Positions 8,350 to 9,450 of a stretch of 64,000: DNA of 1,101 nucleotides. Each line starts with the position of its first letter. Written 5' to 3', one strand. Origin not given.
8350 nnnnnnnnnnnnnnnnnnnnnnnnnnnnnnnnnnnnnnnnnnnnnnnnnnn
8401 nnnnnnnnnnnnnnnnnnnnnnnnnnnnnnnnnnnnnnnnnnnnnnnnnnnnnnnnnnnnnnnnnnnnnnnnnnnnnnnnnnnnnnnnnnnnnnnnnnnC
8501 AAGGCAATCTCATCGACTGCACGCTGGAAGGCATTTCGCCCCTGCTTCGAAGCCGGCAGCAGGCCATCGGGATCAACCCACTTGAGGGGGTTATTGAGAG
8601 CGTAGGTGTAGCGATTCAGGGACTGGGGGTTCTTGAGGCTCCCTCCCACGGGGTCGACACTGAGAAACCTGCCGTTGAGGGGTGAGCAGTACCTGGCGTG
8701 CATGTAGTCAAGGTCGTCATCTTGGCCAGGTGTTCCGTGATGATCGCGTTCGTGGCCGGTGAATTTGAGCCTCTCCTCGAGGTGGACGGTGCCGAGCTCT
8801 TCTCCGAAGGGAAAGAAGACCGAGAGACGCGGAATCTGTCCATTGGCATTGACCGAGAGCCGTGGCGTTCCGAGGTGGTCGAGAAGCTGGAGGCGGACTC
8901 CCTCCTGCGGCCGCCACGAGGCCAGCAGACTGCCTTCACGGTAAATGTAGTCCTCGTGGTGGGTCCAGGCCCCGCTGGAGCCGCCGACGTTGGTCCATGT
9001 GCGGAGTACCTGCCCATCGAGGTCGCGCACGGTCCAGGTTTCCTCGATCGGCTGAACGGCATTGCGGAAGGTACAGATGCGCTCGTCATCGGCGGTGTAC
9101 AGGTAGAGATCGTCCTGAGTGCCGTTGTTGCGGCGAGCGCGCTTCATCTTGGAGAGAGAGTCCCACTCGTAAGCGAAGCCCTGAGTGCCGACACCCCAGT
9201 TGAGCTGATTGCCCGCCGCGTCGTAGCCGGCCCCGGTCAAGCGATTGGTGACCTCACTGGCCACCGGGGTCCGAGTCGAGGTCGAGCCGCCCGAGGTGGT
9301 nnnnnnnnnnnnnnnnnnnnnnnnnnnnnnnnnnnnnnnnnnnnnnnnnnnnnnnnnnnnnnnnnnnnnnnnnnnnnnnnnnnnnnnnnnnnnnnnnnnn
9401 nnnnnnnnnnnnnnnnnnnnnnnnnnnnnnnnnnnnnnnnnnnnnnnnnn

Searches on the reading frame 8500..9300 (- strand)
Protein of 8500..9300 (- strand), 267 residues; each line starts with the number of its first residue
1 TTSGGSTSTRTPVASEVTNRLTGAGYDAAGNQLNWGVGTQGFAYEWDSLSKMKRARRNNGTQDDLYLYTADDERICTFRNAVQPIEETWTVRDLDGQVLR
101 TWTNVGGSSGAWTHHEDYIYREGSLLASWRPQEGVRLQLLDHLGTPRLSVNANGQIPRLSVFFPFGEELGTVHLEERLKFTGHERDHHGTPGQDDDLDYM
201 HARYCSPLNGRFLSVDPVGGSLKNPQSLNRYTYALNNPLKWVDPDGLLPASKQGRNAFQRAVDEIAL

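Call 57: search_protein_families(library=ncbifam, max_evalue=1, proteins=[window:8500-9300:-])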
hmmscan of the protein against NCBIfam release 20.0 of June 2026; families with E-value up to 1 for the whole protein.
window:8500-9300:- (267 aa): 2 families
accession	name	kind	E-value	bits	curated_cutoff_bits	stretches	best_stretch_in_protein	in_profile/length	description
TIGR03696.1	Rhs_assc_core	domain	1.3e-16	60.8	32.5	1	164-247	3-76/76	RHS repeat-associated core domain-containing protein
NF041261.1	RHS_core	equivalog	3.4e-05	21.8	2000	1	127-247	1149-1261/1261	RHS element core protein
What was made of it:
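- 7975..13002 (-): Full-length Rhs/YD-repeat gene (1675 aa). It has an N-terminal Sec-type signal peptide, an Rhs_assc_core domain ending in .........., and then a C-terminal region of about 195 aa with no family hit. TIGR03696 scores 60.8 bits against a cut-off of 32.5, at residues 1398-1481 (call 57).
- On Rhs / YD-repeat protein (core region): The full-length gene scores 60.8 bits at residues 1398-1481 (call 57).
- There is no DPxGL or Rhs_assc_core end before it (call 57).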
